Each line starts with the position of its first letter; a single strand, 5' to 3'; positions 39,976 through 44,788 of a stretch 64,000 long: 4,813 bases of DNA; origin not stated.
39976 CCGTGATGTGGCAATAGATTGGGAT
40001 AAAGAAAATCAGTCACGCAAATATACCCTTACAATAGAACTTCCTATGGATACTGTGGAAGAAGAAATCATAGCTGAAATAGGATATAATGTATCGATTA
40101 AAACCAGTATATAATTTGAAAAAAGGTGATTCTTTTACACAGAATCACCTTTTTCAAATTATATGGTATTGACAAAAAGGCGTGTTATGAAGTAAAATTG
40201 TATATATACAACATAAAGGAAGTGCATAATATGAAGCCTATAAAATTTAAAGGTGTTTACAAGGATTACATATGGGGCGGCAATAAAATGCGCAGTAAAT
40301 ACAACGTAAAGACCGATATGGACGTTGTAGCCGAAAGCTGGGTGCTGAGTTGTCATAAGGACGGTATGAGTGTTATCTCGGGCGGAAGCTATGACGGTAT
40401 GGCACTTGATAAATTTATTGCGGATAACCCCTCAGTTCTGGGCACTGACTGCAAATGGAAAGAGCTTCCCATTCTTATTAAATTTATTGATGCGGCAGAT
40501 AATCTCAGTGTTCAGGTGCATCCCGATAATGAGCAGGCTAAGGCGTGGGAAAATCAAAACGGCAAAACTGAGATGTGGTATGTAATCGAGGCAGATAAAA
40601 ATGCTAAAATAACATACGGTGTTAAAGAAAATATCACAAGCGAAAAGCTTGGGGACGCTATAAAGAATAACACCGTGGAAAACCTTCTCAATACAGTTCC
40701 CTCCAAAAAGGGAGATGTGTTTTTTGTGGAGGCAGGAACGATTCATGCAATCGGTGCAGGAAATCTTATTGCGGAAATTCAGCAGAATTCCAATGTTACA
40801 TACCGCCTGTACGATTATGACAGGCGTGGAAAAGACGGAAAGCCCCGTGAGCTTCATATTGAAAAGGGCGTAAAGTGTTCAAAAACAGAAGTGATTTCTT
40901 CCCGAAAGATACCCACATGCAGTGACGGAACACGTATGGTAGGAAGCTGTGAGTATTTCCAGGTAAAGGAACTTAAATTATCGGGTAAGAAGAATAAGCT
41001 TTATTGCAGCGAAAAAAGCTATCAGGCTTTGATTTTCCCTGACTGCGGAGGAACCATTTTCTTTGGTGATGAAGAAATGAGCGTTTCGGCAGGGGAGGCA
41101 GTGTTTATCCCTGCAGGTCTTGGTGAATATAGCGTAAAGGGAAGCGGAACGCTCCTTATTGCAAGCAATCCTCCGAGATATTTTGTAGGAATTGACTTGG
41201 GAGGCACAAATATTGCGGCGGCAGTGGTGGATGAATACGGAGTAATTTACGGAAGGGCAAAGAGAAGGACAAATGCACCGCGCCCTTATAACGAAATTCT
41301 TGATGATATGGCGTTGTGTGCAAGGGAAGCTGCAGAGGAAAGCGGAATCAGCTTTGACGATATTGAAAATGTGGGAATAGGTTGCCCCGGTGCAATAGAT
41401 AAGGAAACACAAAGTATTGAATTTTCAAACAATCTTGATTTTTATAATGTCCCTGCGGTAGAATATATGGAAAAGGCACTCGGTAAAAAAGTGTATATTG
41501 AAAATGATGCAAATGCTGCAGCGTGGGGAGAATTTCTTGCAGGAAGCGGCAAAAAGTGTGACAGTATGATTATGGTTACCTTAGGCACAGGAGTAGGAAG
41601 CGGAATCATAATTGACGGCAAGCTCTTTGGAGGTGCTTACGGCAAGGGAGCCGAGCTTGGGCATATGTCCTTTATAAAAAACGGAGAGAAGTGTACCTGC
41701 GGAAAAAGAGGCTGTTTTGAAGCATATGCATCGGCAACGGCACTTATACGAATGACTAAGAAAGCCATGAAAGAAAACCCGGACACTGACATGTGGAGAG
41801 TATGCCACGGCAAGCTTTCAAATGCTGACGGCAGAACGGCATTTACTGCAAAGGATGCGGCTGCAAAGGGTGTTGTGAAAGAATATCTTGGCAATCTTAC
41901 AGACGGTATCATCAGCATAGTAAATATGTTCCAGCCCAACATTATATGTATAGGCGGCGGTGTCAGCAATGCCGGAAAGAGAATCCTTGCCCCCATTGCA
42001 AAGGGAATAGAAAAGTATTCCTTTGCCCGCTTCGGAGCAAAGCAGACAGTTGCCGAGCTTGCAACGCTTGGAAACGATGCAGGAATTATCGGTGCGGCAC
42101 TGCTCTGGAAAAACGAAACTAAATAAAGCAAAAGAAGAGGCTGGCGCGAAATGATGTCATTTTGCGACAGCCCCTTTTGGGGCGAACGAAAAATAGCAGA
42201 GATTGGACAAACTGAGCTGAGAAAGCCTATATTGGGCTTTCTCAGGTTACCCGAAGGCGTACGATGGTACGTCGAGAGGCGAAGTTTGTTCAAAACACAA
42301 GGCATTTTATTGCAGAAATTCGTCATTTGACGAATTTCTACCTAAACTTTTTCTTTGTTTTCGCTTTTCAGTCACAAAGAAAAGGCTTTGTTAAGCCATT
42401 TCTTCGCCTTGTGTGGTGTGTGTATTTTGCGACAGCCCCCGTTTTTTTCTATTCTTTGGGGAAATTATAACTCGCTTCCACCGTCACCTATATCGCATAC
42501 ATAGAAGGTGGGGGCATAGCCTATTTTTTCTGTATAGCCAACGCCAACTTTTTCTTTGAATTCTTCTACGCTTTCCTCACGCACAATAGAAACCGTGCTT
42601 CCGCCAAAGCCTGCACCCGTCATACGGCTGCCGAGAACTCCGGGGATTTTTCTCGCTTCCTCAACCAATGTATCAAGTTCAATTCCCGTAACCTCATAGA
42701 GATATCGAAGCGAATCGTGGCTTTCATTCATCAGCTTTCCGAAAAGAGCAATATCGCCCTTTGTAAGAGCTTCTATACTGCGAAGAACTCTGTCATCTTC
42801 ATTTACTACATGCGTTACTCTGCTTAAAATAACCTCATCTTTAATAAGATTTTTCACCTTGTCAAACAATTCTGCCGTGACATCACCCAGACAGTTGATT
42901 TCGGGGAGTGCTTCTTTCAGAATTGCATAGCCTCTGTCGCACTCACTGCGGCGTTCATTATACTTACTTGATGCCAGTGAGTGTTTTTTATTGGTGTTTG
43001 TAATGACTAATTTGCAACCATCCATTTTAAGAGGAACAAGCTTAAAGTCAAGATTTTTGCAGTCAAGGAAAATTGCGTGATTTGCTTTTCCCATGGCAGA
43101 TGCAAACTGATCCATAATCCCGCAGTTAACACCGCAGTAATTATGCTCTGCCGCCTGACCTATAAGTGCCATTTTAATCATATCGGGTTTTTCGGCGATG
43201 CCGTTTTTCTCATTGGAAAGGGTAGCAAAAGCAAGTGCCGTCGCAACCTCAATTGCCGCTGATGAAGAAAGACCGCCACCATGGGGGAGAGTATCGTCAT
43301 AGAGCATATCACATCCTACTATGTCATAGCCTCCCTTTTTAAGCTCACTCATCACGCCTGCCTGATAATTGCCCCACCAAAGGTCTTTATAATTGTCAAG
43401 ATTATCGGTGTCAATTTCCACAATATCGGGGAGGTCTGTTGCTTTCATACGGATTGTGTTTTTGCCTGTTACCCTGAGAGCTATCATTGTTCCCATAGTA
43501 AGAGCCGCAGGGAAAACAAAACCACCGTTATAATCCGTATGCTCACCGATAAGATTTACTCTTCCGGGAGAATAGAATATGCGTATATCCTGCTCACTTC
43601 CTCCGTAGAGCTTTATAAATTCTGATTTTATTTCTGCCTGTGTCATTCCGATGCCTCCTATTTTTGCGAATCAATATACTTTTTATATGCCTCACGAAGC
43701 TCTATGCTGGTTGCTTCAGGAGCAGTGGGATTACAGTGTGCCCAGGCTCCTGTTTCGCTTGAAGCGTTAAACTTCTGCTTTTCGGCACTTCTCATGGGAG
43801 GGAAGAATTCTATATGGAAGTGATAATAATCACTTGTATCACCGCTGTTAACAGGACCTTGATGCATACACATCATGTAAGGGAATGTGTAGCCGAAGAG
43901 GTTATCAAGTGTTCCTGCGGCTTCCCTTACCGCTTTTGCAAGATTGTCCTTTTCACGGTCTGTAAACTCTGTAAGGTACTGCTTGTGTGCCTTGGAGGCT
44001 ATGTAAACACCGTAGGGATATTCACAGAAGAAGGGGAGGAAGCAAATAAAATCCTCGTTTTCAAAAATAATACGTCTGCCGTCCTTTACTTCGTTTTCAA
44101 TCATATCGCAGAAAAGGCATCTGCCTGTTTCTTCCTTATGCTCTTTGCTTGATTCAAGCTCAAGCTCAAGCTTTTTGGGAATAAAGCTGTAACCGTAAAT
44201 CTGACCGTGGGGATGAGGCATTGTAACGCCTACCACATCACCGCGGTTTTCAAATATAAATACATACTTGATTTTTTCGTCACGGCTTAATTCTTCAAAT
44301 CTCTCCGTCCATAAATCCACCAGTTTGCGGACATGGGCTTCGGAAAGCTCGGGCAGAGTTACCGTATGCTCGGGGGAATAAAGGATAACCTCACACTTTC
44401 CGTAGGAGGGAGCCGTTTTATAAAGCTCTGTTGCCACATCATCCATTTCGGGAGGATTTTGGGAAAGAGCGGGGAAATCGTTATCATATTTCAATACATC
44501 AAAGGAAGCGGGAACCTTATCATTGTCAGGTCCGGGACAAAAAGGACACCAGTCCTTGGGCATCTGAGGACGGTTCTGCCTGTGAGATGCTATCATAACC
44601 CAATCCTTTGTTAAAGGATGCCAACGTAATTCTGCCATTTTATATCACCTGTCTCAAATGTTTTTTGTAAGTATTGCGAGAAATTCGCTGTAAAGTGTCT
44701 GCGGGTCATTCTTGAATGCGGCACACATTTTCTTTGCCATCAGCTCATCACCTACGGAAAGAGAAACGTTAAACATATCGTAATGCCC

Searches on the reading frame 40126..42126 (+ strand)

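Call 58: search_protein_families(library=pfam, proteins=[window:40126-42126:+], max_evalue=0.00001)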
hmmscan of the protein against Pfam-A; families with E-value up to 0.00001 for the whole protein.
window:40126-42126:+ (666 aa): 3 families
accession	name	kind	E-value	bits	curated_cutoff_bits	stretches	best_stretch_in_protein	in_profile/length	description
PF00480.26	ROK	-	1.6e-66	225.2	22.9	1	354-663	2-293/294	ROK family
PF20511.4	PMI_typeI_cat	-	1.1e-14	55.2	22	1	40-146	3-115/143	Phosphomannose isomerase type I, catalytic domain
PF21621.3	MPI_cupin_dom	-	1.9e-08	34.6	27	1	273-346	7-77/79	Mannose-6-phosphate isomerase, cupin domain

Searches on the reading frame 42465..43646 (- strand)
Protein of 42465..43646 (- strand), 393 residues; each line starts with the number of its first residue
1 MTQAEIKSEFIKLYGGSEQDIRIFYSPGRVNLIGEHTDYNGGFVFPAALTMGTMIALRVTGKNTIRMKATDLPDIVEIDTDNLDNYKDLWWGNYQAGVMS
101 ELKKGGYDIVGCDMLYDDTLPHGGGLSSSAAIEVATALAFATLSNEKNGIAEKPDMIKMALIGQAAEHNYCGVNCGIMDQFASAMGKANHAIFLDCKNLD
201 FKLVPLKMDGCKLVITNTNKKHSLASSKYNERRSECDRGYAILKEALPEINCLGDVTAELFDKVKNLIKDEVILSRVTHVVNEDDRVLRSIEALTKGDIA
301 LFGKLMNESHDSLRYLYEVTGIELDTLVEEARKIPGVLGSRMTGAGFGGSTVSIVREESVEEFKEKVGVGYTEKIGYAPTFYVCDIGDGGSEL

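Call 59: search_protein_families(library=pfam, proteins=[window:42465-43646:-], max_evalue=0.00001)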
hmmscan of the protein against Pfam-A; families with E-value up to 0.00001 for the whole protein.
window:42465-43646:- (393 aa): 3 families
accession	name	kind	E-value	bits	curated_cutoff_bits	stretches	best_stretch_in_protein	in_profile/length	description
PF10509.15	GalKase_gal_bdg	-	8.3e-22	76.9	23.1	1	9-58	2-48/49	Galactokinase galactose-binding signature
PF00288.32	GHMP_kinases_N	-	9.5e-15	55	22.3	1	97-187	5-87/87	GHMP kinases N terminal domain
PF08544.19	GHMP_kinases_C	-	4.6e-13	49.8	21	1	291-367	2-79/85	GHMP kinases C terminal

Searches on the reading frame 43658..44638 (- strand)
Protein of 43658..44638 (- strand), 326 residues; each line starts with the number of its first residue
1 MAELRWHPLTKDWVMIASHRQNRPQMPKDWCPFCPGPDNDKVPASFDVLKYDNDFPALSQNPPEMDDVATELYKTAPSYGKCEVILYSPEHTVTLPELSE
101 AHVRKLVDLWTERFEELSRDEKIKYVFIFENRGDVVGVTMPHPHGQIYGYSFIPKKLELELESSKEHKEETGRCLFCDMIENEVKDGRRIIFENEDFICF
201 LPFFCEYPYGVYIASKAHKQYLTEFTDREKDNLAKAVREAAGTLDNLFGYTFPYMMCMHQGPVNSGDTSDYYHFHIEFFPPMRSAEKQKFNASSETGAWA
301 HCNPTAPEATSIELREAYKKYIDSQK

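Call 59: search_protein_families(library=pfam, proteins=[window:43658-44638:-], max_evalue=0.00001)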
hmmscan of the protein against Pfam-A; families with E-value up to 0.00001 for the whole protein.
window:43658-44638:- (326 aa): 3 families
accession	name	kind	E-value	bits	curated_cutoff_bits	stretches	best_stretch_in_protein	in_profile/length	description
PF01087.27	GalP_UDP_transf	-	2.4e-35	123.1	22.1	1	4-154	14-184/184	Galactose-1-phosphate uridyl transferase, N-terminal domain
PF02744.22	GalP_UDP_tr_C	-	8.6e-23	81.3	29.2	1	161-290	2-130/165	Galactose-1-phosphate uridyl transferase, C-terminal domain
PF16285.10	DUF4931_N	-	1.1e-07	32.5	24.1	1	84-150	55-121/124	Domain of unknown function (DUF4931) N-terminal domain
